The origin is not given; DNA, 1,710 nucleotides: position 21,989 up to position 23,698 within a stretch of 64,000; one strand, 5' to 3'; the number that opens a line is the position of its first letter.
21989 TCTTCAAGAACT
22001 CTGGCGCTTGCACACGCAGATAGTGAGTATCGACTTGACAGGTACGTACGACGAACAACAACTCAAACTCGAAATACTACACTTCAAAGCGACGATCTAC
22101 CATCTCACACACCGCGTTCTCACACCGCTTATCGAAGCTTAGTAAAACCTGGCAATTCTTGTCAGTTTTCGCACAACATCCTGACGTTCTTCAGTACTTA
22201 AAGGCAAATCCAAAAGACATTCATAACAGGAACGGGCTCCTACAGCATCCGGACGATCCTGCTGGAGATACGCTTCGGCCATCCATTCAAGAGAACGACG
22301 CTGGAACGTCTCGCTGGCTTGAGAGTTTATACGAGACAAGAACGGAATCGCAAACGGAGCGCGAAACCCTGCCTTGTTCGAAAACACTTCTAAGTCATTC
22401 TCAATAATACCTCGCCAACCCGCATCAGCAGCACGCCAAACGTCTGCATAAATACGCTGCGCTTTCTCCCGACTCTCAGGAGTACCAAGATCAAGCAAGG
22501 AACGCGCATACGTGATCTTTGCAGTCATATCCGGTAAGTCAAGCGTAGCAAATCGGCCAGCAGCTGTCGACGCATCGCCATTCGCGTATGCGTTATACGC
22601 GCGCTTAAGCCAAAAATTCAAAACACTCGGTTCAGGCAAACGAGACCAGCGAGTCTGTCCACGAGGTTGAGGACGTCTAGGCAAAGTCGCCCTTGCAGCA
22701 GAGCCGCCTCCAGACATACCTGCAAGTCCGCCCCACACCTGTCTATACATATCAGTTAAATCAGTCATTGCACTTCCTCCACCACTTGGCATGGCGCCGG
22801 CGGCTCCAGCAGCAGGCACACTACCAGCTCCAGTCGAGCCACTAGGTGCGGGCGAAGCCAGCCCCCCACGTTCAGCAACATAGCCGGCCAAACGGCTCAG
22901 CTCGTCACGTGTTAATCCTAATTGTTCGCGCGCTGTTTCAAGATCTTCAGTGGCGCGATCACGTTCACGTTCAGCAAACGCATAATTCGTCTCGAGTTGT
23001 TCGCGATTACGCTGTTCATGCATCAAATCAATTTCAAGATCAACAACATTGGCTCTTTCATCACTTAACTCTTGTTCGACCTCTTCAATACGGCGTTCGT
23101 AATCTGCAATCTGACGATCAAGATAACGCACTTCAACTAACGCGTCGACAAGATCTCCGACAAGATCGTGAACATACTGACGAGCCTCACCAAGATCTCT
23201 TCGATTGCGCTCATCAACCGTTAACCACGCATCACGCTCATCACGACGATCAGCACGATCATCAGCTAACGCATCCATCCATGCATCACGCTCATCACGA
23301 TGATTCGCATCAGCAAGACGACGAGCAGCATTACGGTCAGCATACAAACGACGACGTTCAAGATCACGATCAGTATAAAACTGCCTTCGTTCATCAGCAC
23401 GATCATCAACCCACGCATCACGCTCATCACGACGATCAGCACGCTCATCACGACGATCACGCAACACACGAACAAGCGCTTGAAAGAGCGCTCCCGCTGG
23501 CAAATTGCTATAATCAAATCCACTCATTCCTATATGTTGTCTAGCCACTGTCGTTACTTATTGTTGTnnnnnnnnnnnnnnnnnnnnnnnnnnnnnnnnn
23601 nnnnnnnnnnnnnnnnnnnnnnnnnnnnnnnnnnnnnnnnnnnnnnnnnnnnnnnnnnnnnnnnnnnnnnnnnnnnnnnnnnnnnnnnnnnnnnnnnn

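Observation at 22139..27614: Compositionally foreign five-gene operon of ORFan coiled-coil proteins, candidate uncharacterised system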

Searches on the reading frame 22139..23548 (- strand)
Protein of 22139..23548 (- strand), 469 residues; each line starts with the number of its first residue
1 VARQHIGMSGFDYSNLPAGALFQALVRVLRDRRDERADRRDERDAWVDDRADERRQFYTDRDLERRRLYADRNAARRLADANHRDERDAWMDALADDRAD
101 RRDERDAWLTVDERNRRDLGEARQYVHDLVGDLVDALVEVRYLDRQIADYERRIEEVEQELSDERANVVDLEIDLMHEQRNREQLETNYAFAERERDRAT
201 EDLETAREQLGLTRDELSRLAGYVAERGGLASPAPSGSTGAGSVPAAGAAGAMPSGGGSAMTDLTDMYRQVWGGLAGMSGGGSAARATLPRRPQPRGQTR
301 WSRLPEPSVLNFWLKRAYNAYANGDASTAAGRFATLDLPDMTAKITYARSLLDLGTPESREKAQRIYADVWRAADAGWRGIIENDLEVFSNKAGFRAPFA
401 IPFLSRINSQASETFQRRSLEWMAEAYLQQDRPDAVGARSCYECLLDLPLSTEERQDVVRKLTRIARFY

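Call 7: search_protein_families(library=pfam, proteins=[window:22139-23548:-], max_evalue=0.1)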
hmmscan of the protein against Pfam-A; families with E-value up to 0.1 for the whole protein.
window:22139-23548:- (469 aa): 2 families
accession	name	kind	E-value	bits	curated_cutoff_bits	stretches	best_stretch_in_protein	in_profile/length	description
PF13851.11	GAS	-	0.0038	17.1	32.3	1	111-206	41-132/200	Growth-arrest specific micro-tubule binding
PF13318.11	AtzG-like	-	0.047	14.5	24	0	445-467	8-30/50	1-carboxybiuret hydrolase subunit AtzG-like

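Call 11: list_cluster_members(proteins=[window:22139-23527:-, window:22139-23548:-, window:23568-24632:-, window:23568-24671:-, window:24728-25420:-, window:25417-25941:-, window:25944-27578:-, window:25944-27614:-, window:25944-27554:-, window:21144-22142:+])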
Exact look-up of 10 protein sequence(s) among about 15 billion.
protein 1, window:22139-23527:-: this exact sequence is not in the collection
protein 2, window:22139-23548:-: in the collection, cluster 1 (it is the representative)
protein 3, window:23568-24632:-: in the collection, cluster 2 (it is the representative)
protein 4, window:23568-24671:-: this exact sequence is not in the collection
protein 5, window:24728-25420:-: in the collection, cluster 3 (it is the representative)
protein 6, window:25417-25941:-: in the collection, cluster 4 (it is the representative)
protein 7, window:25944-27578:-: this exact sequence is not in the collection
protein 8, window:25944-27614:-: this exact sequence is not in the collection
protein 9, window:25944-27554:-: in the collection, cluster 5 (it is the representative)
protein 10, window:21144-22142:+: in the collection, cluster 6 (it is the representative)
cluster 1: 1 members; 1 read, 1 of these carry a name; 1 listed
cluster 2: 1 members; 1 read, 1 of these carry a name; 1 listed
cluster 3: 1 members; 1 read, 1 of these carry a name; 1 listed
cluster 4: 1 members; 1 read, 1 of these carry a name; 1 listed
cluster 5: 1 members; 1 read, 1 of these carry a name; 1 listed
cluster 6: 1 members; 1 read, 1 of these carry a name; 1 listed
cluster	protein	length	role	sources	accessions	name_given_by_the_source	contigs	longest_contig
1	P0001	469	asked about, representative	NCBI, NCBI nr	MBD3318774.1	hypothetical protein GF342_02605 [Candidatus Woesearchaeota archaeon] | hypothetical protein [Candidatus Woesearchaeota archaeon]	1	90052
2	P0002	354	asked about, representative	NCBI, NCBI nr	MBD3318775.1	hypothetical protein GF342_02610 [Candidatus Woesearchaeota archaeon] | hypothetical protein [Candidatus Woesearchaeota archaeon]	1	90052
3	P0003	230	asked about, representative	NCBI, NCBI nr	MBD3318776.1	hypothetical protein GF342_02615 [Candidatus Woesearchaeota archaeon] | hypothetical protein [Candidatus Woesearchaeota archaeon]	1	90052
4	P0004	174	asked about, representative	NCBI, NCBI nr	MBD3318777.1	hypothetical protein GF342_02620 [Candidatus Woesearchaeota archaeon] | hypothetical protein [Candidatus Woesearchaeota archaeon]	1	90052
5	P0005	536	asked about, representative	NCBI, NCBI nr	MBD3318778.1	hypothetical protein GF342_02625 [Candidatus Woesearchaeota archaeon] | hypothetical protein [Candidatus Woesearchaeota archaeon]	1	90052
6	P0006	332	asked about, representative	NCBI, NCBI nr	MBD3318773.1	hypothetical protein GF342_02600 [Candidatus Woesearchaeota archaeon] | hypothetical protein [Candidatus Woesearchaeota archaeon]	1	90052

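Call 12: search_protein_families(library=phrogs, proteins=[P0001, P0002, P0003, P0004, P0005, P0006], max_evalue=0.01)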
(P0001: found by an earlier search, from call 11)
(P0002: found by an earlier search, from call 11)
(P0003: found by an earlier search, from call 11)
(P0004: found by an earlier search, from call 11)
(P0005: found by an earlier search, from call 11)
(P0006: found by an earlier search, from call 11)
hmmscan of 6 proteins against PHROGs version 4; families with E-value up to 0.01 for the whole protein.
P0001 (469 aa): 2 families
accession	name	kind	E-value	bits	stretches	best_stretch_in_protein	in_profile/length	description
phrog_2658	-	other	0.001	20.3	0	21-82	49-110/126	hol-like chemotaxis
phrog_14076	-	transcription regulation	0.0065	18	0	200-224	15-39/86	transcriptional regulator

P0002 (354 aa): 0 families

P0003 (230 aa): 0 families

P0004 (174 aa): 0 families

P0005 (536 aa): 0 families

P0006 (332 aa): 1 family
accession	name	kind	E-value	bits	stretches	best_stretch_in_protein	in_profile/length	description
phrog_36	-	transcription regulation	0.0026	18.4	1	229-302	20-90/220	transcriptional regulator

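Call 13: search_protein_families(library=padloc, proteins=[P0001, P0002, P0003, P0004, P0005, P0006], max_evalue=0.01)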
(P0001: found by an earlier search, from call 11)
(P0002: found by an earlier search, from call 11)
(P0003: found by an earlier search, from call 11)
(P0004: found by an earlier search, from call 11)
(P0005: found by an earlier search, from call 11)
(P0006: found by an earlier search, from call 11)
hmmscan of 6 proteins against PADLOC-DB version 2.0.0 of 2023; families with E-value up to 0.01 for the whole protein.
P0001 (469 aa): 0 families

P0002 (354 aa): 0 families

P0003 (230 aa): 0 families

P0004 (174 aa): 0 families

P0005 (536 aa): 0 families

P0006 (332 aa): 1 family
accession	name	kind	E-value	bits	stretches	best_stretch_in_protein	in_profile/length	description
PDLC00723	Effector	-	0.0093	13.5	0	93-135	107-150/302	4TM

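Call 14: search_protein_families(library=ncbifam, proteins=[P0001, P0002, P0003, P0004, P0005, P0006], max_evalue=0.01)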
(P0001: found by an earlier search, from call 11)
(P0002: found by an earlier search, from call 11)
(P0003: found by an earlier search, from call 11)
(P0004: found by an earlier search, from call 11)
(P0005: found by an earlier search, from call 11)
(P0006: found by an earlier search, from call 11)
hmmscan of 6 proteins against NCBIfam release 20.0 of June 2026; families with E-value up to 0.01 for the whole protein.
P0001 (469 aa): 2 families
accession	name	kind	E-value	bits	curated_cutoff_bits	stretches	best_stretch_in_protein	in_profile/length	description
TIGR02168.1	SMC_prok_B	equivalog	0.00075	17.3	567.35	1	38-220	728-908/1181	chromosome segregation protein SMC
NF045487.1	ASRP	equivalog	0.0009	18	300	1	114-219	324-429/593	archaea-specific SMC-related protein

P0002 (354 aa): 0 families

P0003 (230 aa): 0 families

P0004 (174 aa): 0 families

P0005 (536 aa): 0 families

P0006 (332 aa): 1 family
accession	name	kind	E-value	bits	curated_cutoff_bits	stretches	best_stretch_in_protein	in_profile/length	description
NF001054.0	PRK00117.2-1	equivalog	0.0029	17.8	189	1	148-244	33-129/154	recombination regulator RecX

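Call 16: find_homologous_proteins(query=P0002, max_evalue=0.01)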
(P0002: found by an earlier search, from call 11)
Query P0002 (354 aa): 1 proteins with E <= 0.01 among 8000 candidates.
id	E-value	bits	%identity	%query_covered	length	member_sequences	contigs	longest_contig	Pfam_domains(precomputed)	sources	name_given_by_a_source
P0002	1.0e-239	813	100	100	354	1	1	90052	-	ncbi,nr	ncbi:hypothetical protein GF342_02610 [Candidatus Woesearchaeota archaeon]|nr:hypothetical protein [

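Call 18: find_homologous_proteins(query=P0005, max_evalue=0.01)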
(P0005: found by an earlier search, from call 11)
Query P0005 (536 aa): 1 proteins with E <= 0.01 among 8000 candidates.
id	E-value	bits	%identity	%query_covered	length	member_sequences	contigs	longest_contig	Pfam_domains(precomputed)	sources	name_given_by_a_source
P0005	0.0e+0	1159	100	100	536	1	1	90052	-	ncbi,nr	ncbi:hypothetical protein GF342_02625 [Candidatus Woesearchaeota archaeon]|nr:hypothetical protein [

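Call 26: search_solved_structures(query=P0002, max_evalue=1)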
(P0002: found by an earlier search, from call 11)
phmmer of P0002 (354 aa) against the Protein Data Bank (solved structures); distinct sequences matched with E-value up to 1: 0.

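Call 27: search_solved_structures(query=P0005, max_evalue=1)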
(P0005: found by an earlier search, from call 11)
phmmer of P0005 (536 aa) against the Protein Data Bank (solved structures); distinct sequences matched with E-value up to 1: 2.
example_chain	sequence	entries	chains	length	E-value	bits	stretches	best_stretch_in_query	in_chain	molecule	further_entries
8vea_A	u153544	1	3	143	0.35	13.4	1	413-470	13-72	Designed helical oligomer sg266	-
3w1y_A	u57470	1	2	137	0.52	12.8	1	388-482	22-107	Microtubule-associated protein 1A/1B, light chain 3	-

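Call 30: find_related_loci(query=P0005, collection=genome_contigs, flank=10000)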
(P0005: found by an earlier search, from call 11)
Query P0005 (536 aa) in genome_contigs; peptide patterns used: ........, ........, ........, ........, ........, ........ (x = any residue, [..] = any of these).
49 stretches matched a pattern, but none encodes a relative of the query by tblastn (E <= 1e-3).

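Call 32: search_protein_representatives(alignment_id=A1)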
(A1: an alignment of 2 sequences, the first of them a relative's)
Query: 2 sequences, 373 profile positions. Proteins with E-value up to 0.001 (for the whole library): 3; up to 1e-10: 2; up to 1e-30: 2. The best 3 are listed.
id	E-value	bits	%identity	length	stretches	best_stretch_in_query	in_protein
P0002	4.4e-218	740.3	-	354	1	1-372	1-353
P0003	1.3e-112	393.2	-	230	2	172-373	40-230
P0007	1.1e-09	54.5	-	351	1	62-369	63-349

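Call 33: predict_structure(protein=P0002)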
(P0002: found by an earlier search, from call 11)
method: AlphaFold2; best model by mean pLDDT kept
length: 354 residues; sequences in the alignment: 1
mean_pLDDT: 44.9   pTM: 0.21
mean pLDDT of the five models: 44.9, 40.6, 36.3, 35.2, 32.9
residues with pLDDT >= 90: 0; 70-90: 0; 50-70: 115; < 50: 239
segments of 3 or more residues with pLDDT < 50: 1-35, 50-64, 80-84, 110-164, 170-174, 179-191, 213-217, 219-238, 240-257, 263-285, 328-346, 348-351
pLDDT, mean of each block of 10 residues (from residue 1): 34 30 31 49 52 37 49 54 51 53 51 34 32 36 38 39 49 44 40 58 56 47 43 44 43 42 43 37 50 60 55 55 50 41 44 42
secondary structure, 60 per line:
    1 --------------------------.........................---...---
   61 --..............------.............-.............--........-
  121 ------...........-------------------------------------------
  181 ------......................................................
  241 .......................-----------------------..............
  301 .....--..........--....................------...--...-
elements in order: H27-51 H63-76 H83-95 H97-109 H112-119 H127-137 H187-263 H287-305 H308-317 H320-339

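Call 35: find_encoding_contigs(protein=P0007, flank=10000)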
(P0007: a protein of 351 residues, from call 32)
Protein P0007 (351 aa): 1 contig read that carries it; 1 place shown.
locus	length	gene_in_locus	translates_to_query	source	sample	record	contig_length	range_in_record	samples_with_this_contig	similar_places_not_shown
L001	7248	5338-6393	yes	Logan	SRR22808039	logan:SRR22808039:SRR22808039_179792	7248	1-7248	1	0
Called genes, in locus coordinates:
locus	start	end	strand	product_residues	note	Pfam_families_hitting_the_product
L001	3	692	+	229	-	?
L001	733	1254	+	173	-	-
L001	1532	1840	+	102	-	-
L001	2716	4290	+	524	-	-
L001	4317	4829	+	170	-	-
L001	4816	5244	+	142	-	-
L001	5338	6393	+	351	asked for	-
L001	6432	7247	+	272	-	?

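Call 60: search_solved_structures(query=A4, max_evalue=5)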
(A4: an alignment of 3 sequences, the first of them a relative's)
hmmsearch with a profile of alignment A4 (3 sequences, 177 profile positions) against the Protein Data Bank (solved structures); distinct sequences matched with E-value up to 5: 15.
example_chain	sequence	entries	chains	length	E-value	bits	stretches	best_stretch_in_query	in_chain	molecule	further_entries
1deb_A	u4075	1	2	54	0.055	16.6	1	112-159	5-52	ADENOMATOUS POLYPOSIS COLI PROTEIN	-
8qox_B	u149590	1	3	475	0.079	16.1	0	91-170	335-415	Conserved membrane protein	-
8dk1_C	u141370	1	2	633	0.099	15.8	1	115-159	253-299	JetC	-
5g6u_A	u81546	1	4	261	0.52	13.5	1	109-158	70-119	LANGERIN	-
6gao_A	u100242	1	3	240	0.6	13.3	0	99-170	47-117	Outer capsid protein sigma-1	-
7pnt_H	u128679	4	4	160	0.69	13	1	45-83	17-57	28S ribosomal protein S10, mitochondrial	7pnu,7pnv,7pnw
9axt_Ak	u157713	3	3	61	1.1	12.4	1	116-154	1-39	Small ribosomal subunit protein eS30B | Small ribosomal subunit protein eS30A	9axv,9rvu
3j80_e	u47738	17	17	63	1.1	12.4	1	116-154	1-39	eS30 | 40S ribosomal protein S30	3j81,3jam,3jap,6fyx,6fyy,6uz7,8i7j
4lx3_A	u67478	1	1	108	1.1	12.4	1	50-91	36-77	DNA polymerase III, alpha subunit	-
4qfq_A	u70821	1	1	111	1.2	12.3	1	50-91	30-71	DNA polymerase III, alpha subunit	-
9ojm_H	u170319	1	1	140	1.4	12.1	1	43-83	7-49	Small ribosomal subunit protein uS10m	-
7wz8_C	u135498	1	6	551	1.6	11.8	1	109-158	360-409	SNAP-tag,C-type lectin domain family 4 member K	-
8dk2_C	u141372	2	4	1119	2.3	11.4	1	116-152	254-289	JetC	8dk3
3cl3_D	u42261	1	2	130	2.3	11.4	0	120-161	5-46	NF-kappa-B essential modulator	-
5gox_A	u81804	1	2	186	4.2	10.5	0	109-163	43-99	DNA repair protein RAD50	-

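Call 61: search_solved_structures(query=A5, max_evalue=5)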
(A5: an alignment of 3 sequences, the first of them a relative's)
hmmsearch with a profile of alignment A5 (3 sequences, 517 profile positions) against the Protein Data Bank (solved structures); distinct sequences matched with E-value up to 5: 7.
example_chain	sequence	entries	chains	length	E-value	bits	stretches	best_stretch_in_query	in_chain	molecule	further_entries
6gw3_D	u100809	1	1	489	0.018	17.1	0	182-244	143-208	3,5,7-trioxododecanoyl-CoA synthase,3,5,7-trioxododecanoyl-CoA synthase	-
8a3k_UNK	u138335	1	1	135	0.13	14.3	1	420-482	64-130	sc-apCC-4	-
7zr2_A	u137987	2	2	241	0.14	14.1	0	352-449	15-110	Spike protein S2',Chimeric protein mimic of SARS-CoV-2 Spike HR1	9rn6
8t1i_W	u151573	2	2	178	0.31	13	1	166-238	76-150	Mediator of RNA polymerase II transcription subunit 28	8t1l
6kos_A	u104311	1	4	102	0.63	12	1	433-498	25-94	SUWA (Super WA20)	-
7wxz_A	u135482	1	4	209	1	11.3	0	353-491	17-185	Spike protein S2'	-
8fez_A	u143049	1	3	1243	2.8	9.8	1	353-414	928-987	Spike glycoprotein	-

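Call 62: search_solved_structures(query=A6, max_evalue=5)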
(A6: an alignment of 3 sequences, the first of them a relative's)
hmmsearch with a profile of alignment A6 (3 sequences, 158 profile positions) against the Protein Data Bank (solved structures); distinct sequences matched with E-value up to 5: 2.
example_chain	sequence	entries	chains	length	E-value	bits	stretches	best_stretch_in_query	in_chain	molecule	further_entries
2h7o_A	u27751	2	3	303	1.4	12.3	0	18-45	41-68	Protein kinase ypkA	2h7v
4ci6_B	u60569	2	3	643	1.4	12.2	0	18-46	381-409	PROTEIN KINASE YOPO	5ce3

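Call 63: find_related_loci(query=A4, collection=viral_contigs, flank=10000)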
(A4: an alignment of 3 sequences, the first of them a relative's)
Query A4 (174 aa) in viral_contigs; peptide patterns used: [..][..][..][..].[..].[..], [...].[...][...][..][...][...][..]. (x = any residue, [..] = any of these).
108 stretches matched a pattern, but none encodes a relative of the query by tblastn (E <= 1e-3).

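Call 67: search_protein_families(library=pfam, proteins=[L001:5338-6393:+], max_evalue=10)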
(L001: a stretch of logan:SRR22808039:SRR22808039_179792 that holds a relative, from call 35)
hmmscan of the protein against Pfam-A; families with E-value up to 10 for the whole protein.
L001:5338-6393:+ (351 aa): 1 family
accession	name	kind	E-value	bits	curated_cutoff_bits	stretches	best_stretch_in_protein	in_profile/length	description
PF14563.12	DUF4444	-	0.013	15.5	31.6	1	226-256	3-34/42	Domain of unknown function (DUF4444)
